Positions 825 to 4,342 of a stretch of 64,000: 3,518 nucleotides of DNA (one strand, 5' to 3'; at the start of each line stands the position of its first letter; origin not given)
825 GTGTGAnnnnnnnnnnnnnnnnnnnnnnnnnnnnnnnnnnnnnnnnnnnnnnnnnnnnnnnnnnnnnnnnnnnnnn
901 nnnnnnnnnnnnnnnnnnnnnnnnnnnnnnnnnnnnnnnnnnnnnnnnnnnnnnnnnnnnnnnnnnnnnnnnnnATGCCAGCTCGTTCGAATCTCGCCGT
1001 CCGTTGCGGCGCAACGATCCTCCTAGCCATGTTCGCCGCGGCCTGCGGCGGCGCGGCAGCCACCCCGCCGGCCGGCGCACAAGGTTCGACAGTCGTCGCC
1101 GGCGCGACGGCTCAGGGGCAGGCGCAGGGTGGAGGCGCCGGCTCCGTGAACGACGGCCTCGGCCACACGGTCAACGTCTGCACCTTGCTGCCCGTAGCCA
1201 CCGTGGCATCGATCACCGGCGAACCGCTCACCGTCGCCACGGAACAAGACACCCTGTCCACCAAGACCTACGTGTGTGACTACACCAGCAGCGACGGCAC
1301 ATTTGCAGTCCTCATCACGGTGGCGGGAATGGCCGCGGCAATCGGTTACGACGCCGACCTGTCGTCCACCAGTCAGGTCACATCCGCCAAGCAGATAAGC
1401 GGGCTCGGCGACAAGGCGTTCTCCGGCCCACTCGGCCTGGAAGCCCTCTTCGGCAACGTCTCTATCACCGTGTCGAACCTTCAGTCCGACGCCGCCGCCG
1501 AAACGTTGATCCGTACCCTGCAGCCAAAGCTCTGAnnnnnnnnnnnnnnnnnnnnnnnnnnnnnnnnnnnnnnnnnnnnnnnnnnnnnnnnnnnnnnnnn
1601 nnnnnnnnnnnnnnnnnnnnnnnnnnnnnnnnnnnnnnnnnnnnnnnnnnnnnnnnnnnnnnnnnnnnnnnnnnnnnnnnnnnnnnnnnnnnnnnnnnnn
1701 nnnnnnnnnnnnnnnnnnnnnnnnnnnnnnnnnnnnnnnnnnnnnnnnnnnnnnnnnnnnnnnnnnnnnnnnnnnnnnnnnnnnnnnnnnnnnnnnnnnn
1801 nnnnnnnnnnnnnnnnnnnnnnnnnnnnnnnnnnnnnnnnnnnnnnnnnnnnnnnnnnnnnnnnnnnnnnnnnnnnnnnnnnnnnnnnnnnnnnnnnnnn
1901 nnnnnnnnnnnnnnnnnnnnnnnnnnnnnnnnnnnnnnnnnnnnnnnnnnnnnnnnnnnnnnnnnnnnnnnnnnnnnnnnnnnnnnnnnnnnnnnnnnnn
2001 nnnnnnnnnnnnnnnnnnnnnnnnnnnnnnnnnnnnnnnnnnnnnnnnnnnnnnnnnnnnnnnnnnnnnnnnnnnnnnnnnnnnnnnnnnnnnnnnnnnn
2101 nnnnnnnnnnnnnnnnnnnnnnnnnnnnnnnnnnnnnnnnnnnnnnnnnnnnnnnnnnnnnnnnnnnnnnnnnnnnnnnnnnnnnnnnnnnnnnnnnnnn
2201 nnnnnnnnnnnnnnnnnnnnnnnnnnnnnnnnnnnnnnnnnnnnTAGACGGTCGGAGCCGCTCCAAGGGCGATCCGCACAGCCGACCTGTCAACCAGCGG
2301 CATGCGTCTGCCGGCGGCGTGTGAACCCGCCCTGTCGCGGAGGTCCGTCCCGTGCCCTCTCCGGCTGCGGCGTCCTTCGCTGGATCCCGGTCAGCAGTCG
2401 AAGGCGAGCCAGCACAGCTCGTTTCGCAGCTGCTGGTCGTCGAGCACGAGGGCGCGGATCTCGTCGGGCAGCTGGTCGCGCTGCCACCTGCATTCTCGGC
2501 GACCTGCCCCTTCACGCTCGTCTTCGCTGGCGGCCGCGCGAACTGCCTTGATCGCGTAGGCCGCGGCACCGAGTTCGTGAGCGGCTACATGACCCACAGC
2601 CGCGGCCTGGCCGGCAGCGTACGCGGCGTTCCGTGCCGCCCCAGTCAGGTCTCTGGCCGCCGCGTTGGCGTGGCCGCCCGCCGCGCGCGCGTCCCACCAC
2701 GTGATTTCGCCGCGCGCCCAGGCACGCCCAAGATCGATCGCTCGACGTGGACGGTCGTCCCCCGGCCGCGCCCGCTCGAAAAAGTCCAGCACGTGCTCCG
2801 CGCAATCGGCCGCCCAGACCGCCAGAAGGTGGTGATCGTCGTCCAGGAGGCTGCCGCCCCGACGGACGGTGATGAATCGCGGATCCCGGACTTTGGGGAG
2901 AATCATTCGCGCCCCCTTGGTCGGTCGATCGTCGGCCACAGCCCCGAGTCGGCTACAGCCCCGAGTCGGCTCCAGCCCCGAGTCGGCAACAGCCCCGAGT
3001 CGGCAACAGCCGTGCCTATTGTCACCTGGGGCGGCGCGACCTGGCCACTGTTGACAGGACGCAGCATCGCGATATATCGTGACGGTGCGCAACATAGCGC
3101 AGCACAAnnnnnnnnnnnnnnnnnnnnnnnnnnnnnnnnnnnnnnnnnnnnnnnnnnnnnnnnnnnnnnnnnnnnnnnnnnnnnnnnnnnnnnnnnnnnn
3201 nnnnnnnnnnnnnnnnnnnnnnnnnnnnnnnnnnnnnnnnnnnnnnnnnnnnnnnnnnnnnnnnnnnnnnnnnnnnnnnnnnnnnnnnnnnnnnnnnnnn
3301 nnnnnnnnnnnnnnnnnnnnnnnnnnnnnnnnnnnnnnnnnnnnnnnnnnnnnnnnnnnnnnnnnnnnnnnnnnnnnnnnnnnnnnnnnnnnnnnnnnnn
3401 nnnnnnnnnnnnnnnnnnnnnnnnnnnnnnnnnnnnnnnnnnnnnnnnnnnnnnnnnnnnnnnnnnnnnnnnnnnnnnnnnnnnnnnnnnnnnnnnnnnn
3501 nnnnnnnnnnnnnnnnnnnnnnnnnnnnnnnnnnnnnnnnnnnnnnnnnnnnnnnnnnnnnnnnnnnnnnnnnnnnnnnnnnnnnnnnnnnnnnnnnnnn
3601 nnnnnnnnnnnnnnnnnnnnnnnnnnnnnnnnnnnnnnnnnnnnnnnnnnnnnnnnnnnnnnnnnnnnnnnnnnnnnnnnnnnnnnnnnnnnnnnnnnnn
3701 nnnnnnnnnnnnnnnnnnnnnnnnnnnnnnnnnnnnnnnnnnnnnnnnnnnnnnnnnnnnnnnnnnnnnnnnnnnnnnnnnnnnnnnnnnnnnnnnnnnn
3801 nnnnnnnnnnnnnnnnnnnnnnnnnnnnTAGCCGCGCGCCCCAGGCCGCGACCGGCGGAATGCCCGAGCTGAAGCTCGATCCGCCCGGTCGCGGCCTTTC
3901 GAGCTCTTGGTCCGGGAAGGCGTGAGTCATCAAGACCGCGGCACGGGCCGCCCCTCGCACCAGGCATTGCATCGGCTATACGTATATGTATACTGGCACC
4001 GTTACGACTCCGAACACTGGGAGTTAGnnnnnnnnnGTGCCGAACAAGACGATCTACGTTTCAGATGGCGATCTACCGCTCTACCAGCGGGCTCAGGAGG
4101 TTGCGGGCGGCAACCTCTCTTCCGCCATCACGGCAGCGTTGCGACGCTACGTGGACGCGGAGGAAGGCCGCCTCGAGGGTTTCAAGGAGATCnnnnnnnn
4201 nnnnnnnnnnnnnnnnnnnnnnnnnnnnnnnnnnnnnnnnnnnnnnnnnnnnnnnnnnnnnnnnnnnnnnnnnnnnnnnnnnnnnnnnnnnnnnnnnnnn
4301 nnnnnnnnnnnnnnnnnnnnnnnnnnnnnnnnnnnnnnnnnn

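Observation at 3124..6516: PadR - EXLDI protein - ABC exporter module, with an operator-like near-palindrome over the promoter and an RHH-like N-terminus in the uncharacterised EXLDI protein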

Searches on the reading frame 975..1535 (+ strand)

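Call 43: search_protein_families(library=pfam, proteins=[window:975-1535:+], max_evalue=0.001)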
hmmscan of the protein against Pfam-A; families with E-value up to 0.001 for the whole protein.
window:975-1535:+ (186 aa): 1 family
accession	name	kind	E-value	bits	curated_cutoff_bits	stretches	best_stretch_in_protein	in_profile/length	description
PF12079.13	DUF3558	-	1.2e-05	25.8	34.1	1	21-120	3-96/173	Protein of unknown function (DUF3558)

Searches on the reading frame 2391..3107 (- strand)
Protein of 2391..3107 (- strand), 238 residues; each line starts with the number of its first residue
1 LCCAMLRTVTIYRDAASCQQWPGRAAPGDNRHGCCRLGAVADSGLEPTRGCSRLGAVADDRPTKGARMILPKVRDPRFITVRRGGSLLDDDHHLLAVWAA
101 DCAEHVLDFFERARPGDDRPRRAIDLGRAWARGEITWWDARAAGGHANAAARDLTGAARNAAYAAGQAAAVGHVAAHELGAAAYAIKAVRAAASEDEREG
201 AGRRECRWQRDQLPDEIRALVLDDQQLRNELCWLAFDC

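Call 43: search_protein_families(library=pfam, proteins=[window:2391-3107:-], max_evalue=0.001)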
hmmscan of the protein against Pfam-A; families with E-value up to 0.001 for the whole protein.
window:2391-3107:- (238 aa): 1 family
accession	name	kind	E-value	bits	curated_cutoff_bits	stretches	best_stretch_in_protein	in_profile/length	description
PF21805.3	Imm5_like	-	9.5e-38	129.4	25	1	89-215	5-128/129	Imm-5 like putative immunity protein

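Call 60: search_protein_families(library=padloc, proteins=[window:2391-3107:-], max_evalue=0.01)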
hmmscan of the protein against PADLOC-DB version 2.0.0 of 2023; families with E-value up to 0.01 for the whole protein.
window:2391-3107:- (238 aa): 0 families

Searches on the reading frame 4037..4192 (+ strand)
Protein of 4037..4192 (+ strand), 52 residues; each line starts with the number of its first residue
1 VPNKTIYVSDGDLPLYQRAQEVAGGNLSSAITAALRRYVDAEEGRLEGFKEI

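Call 17: search_protein_families(library=pfam, proteins=[window:4037-4192:+], max_evalue=10)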
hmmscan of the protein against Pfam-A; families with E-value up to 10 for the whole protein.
seq(52 aa): 1 family
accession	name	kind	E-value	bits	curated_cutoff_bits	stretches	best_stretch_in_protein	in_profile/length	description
PF07362.18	CcdA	-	0.11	13.3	22.4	1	15-44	12-40/71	Post-segregation antitoxin CcdA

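Call 27: search_solved_structures(query=A2, max_evalue=10, show_alignments=3)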
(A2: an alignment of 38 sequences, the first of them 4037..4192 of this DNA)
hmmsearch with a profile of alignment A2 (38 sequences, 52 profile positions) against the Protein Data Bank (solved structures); distinct sequences matched with E-value up to 10: 25.
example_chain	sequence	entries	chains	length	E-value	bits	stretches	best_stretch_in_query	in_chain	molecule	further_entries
6tjh_A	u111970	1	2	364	0.00019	24.7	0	5-17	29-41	Cake9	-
6tji_A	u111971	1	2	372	0.00023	24.5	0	5-17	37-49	Cake10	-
6tjg_A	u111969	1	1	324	0.00031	24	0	5-17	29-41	Cake8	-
6tjf_A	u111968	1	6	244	0.0017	21.6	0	5-17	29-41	Cake6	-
6tje_A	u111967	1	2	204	0.0069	19.7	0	5-17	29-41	Cake5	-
6tjd_A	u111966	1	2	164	0.041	17.3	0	5-17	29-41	Cake4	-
3pja_J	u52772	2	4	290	0.12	15.7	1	14-41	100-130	Translin-associated protein X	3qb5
6tjc_A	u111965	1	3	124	0.35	14.2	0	5-17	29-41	Cake3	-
3g8d_A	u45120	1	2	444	0.66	13.4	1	5-41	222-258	Biotin carboxylase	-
3g8c_A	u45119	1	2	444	0.66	13.4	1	5-41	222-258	Biotin carboxylase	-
8uxz_C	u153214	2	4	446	0.66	13.4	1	5-41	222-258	Biotin carboxylase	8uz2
1bnc_A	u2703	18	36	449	0.66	13.4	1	5-41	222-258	BIOTIN CARBOXYLASE | ACETYL-COA CARBOXYLASE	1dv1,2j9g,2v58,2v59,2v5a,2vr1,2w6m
3rup_A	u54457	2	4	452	0.67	13.4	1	5-41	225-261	Biotin carboxylase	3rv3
1dv2_A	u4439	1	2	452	0.67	13.4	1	5-41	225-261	BIOTIN CARBOXYLASE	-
3rv4_A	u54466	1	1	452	0.67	13.4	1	5-41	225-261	Biotin carboxylase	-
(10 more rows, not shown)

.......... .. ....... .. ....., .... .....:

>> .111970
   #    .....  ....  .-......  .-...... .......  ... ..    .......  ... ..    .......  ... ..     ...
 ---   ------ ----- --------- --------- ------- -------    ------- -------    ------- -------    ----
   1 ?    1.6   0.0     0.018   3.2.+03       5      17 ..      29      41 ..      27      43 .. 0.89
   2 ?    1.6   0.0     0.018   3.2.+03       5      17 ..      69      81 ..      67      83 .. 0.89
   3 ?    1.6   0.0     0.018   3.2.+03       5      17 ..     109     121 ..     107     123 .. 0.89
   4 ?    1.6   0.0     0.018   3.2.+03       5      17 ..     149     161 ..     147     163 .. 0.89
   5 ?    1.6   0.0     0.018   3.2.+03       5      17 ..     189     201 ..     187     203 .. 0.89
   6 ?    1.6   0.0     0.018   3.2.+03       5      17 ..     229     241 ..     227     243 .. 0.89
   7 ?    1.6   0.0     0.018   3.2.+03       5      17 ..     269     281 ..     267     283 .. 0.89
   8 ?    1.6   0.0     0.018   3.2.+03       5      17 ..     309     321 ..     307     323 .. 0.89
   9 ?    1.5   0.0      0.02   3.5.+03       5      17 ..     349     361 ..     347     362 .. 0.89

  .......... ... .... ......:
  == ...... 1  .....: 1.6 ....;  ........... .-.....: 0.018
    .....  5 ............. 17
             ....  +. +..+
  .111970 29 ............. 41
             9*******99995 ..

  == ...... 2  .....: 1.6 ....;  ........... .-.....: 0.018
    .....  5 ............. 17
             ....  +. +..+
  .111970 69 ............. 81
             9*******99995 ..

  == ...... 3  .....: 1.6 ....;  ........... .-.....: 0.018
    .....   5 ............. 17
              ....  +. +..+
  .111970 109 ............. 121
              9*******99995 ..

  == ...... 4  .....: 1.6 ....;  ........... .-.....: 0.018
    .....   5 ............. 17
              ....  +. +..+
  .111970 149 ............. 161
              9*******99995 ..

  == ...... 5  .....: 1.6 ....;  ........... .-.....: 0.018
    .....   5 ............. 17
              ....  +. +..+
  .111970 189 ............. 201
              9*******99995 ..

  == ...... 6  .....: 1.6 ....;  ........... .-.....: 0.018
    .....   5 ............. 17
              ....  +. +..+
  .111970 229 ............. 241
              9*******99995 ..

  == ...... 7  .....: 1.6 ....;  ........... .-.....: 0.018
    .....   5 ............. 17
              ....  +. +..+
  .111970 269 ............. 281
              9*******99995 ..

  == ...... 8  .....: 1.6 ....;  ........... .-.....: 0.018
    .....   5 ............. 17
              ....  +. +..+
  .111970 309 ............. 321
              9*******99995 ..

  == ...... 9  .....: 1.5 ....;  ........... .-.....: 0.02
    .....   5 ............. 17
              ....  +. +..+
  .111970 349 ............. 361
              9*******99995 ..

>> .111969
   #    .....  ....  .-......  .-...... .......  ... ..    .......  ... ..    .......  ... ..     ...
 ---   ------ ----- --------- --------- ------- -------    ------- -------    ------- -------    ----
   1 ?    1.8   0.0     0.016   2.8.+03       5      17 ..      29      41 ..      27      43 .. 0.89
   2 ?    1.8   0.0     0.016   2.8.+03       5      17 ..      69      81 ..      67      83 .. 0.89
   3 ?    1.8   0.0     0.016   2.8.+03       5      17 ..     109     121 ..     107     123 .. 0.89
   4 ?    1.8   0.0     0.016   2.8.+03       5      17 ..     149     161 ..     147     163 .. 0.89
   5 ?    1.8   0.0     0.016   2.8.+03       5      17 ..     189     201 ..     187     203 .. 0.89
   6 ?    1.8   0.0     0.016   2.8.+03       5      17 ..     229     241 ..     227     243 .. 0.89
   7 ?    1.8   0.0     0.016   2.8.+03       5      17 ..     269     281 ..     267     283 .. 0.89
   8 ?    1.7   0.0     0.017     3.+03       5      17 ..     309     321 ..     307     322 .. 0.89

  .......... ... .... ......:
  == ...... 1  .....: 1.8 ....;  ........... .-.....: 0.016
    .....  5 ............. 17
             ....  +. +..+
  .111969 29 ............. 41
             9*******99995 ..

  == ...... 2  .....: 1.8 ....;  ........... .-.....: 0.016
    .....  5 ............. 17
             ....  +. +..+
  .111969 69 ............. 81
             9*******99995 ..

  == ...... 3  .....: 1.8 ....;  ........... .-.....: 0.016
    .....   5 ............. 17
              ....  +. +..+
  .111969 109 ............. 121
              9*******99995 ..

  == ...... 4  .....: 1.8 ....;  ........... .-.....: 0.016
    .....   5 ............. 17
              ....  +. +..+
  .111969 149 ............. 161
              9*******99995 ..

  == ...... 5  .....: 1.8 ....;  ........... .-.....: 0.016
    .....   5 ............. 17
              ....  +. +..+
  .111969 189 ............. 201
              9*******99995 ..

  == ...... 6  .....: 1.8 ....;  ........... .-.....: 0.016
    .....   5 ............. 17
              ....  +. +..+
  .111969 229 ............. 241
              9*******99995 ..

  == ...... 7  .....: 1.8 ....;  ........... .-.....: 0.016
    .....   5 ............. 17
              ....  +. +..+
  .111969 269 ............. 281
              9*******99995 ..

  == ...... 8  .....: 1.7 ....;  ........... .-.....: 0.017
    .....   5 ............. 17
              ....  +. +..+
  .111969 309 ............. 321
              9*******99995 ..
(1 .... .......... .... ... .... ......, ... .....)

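Call 31: search_protein_families(library=pfam, alignment_id=A2, max_evalue=10)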
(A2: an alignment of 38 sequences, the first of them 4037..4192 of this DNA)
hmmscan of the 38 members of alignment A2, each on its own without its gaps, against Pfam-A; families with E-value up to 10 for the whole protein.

A. member 1, window:4037-4192:+ (52 aa): 1 family
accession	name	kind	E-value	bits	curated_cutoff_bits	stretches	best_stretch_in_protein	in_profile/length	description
PF07362.18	CcdA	-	0.11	13.3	22.4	1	15-44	12-40/71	Post-segregation antitoxin CcdA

B. families by the number of members that match (of 38 scanned): 9 families
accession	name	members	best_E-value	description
PF07362.18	CcdA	18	0.013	Post-segregation antitoxin CcdA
PF09957.15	VapB_antitoxin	10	0.01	Bacterial antitoxin of type II TA system, VapB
PF21411.2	Rap1_C_Sp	9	0.0052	S. pombe DNA-binding protein Rap1, C-terminal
PF19807.5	DUF6290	4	0.0053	Family of unknown function (DUF6290)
PF01402.27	RHH_1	2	0.01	Ribbon-helix-helix protein, copG family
PF07704.17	PSK_trans_fac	2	0.081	Rv0623-like transcription factor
PF21914.1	DUF6921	2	0.13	Domain of unknown function (DUF6921)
PF24001.1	DUF7317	1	0.072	Family of unknown function (DUF7317)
PF23978.1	DUF7303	1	0.11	Family of unknown function (DUF7303)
